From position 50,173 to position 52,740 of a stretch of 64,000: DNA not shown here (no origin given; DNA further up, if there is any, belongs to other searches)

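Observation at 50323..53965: Uncharacterised pair next to the RM enzyme: 755-aa polytopic membrane protein plus 305-aa protein with a HEPN-like Rx4H motif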

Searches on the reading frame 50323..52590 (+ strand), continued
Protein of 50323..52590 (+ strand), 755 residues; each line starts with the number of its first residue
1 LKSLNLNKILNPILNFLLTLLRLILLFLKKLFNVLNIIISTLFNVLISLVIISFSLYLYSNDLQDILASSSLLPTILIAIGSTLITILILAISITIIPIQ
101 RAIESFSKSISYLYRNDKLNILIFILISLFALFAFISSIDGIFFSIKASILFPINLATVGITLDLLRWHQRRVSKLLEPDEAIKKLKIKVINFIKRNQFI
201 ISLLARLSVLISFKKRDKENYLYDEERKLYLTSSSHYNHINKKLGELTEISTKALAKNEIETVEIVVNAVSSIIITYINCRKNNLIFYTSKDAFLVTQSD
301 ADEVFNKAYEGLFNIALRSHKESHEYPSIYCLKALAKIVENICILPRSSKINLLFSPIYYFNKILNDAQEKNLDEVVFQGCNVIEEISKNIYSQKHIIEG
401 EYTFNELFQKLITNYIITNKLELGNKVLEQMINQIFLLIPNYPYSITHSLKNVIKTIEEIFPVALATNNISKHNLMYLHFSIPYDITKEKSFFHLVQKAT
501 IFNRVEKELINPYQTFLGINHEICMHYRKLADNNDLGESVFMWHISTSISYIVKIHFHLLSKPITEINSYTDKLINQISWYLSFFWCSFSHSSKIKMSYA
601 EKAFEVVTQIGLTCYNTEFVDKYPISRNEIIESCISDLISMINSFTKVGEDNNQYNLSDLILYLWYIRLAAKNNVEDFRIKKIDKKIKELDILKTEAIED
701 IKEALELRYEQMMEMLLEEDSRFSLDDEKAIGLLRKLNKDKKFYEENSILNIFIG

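Call 98: list_cluster_members(proteins=[P0059, P0061, P0063, P0065, P0070, P0074, P0078, P0090, P0110, P0131])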
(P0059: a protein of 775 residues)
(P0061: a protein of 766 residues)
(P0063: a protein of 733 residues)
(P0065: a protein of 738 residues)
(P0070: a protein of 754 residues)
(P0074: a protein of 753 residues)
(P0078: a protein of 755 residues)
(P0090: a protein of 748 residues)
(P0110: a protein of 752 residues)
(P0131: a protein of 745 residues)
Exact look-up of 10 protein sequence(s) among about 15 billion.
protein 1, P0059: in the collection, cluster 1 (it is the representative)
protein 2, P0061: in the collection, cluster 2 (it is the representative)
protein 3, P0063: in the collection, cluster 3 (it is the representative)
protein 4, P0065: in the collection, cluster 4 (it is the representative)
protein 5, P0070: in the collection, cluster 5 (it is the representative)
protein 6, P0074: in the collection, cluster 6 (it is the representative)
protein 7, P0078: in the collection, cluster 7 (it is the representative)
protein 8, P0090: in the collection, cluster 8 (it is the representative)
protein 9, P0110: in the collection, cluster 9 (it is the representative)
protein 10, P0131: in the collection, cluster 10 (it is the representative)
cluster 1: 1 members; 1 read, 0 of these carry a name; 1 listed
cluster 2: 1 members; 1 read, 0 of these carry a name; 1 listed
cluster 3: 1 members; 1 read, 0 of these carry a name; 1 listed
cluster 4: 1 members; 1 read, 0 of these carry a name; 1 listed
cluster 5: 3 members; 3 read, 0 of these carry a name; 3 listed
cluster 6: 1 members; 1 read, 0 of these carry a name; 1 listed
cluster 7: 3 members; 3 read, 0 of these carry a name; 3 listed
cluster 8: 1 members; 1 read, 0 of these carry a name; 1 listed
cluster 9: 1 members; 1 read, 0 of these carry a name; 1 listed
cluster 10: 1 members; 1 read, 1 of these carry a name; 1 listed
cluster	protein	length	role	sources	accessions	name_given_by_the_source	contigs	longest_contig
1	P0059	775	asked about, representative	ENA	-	-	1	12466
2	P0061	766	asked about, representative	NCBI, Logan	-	-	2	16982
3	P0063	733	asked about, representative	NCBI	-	-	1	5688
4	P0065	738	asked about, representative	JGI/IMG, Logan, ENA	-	-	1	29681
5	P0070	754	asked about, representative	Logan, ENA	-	-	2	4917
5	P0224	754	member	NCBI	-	-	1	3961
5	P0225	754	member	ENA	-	-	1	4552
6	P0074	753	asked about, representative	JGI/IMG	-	-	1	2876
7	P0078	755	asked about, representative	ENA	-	-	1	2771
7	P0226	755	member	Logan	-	-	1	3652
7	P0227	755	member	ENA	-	-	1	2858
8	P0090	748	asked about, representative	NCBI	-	-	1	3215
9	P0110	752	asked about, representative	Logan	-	-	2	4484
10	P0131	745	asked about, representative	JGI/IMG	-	uncharacterized membrane protein YdcZ (DUF606 family)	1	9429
